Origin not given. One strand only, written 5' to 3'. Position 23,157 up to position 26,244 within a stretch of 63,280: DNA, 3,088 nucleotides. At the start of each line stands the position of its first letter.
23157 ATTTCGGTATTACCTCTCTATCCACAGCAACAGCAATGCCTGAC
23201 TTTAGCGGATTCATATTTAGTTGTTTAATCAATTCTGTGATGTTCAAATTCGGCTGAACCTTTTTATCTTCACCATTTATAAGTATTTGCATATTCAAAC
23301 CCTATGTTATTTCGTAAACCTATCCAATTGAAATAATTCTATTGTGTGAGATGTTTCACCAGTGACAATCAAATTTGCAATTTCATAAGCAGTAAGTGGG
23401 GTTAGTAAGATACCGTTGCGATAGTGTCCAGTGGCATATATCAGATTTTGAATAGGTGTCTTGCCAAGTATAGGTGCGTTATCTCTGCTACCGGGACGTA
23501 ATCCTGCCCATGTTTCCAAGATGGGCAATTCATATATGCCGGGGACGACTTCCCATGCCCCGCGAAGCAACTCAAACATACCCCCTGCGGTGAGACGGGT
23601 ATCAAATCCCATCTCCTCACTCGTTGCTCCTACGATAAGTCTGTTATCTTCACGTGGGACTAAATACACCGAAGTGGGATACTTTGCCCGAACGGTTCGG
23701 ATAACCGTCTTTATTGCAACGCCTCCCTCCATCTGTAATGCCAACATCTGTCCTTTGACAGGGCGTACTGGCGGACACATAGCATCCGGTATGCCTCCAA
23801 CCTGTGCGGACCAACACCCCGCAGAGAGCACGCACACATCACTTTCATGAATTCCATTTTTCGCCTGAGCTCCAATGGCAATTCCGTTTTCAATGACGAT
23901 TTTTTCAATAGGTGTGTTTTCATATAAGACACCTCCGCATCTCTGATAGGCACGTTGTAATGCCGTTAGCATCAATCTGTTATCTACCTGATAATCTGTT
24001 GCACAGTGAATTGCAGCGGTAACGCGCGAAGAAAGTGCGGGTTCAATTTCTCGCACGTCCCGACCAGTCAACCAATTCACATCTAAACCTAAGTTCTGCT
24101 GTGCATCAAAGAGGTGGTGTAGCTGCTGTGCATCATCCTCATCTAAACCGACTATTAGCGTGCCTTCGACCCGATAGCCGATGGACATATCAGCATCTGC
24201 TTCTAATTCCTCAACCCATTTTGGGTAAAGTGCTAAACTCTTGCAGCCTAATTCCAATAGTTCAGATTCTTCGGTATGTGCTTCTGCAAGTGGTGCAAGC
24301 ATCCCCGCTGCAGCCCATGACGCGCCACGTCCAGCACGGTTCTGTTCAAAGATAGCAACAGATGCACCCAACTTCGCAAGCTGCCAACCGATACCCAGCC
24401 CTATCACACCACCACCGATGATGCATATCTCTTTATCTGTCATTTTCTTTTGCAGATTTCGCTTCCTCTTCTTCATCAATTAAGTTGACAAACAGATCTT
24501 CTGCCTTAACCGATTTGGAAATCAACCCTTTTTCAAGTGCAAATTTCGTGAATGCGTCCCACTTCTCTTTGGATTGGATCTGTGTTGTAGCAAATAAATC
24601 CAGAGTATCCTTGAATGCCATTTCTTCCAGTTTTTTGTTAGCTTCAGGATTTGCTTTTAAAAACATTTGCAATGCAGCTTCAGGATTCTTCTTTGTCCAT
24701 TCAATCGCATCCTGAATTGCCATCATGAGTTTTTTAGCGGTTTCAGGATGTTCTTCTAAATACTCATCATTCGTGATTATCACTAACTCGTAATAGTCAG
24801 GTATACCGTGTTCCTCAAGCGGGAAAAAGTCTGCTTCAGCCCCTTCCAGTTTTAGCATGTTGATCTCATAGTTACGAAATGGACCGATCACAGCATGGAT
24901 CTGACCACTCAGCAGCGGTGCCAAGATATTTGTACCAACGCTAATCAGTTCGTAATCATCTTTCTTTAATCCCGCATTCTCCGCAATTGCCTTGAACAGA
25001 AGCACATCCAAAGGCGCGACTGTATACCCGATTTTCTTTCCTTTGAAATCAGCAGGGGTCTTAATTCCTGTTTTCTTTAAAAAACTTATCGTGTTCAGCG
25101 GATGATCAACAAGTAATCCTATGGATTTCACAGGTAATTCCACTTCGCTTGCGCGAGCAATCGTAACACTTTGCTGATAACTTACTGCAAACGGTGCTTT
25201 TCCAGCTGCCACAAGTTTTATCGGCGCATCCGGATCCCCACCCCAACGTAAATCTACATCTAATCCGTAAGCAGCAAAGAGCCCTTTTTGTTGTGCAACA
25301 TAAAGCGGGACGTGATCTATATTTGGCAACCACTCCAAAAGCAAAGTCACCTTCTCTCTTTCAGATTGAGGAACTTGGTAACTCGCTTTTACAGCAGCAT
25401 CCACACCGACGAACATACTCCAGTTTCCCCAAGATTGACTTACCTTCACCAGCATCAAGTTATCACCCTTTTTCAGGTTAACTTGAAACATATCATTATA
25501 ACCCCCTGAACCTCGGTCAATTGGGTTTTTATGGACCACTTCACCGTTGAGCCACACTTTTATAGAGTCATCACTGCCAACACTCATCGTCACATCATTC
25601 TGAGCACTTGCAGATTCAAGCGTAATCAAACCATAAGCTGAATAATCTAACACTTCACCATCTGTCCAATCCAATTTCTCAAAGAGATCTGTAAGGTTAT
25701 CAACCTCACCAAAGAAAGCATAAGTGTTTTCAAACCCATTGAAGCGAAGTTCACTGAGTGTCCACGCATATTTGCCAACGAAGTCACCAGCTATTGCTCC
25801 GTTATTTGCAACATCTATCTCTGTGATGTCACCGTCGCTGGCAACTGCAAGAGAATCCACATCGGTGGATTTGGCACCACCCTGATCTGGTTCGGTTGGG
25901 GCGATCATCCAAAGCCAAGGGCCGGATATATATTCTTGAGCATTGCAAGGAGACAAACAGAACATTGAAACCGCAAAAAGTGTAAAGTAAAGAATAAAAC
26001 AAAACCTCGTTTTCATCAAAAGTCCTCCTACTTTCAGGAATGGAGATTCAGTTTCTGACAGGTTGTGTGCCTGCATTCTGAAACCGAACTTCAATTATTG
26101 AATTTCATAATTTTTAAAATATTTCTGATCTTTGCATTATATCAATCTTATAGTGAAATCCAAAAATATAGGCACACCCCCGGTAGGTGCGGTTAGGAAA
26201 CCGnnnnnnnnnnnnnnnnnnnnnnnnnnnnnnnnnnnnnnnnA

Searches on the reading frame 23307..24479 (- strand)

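Call 52: search_protein_families(library=pfam, proteins=[window:23307-24479:-], max_evalue=0.001)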
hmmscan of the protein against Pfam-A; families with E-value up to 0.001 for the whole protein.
window:23307-24479:- (390 aa): 4 families
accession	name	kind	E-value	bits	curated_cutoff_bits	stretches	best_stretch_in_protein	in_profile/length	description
PF01266.30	DAO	-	6.8e-73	246.7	27.9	1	18-370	2-353/353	FAD dependent oxidoreductase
PF07992.20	Pyr_redox_2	-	1.8e-05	24.7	26.1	1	7-47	134-174/291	Pyridine nucleotide-disulphide oxidoreductase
PF13450.12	NAD_binding_8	-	8.7e-05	23.2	21.9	1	20-56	1-39/68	NAD(P)-binding Rossmann-like domain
PF00890.30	FAD_binding_2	-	0.00026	20.7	20.4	0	19-66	3-50/414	FAD binding domain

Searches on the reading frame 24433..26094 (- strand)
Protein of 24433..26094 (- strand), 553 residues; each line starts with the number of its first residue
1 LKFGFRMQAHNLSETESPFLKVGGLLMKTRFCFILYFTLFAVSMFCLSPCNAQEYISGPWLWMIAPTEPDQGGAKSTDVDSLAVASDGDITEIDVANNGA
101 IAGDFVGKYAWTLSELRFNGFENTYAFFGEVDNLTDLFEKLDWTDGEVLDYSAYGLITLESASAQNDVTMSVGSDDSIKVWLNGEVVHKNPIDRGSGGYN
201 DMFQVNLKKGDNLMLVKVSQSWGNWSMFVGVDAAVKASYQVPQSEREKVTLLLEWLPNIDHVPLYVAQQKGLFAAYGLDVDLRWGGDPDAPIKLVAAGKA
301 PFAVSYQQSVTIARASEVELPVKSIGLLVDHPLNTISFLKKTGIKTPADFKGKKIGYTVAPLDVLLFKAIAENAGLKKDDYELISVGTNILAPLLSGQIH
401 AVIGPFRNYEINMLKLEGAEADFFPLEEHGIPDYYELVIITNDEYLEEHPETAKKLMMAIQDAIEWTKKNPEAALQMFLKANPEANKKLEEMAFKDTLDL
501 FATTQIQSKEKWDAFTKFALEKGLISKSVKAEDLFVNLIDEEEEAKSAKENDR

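Call 52: search_protein_families(library=pfam, proteins=[window:24433-26094:-], max_evalue=0.001)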
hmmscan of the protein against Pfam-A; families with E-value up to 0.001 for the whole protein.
window:24433-26094:- (553 aa): 2 families
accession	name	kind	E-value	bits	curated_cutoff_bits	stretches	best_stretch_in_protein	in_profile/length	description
PF09084.16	NMT1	-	5.9e-67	226.2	20.5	1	258-474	1-216/216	NMT1/THI5 like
PF13379.11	NMT1_2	-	1.4e-07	32.1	24.7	0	246-283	3-40/252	NMT1-like family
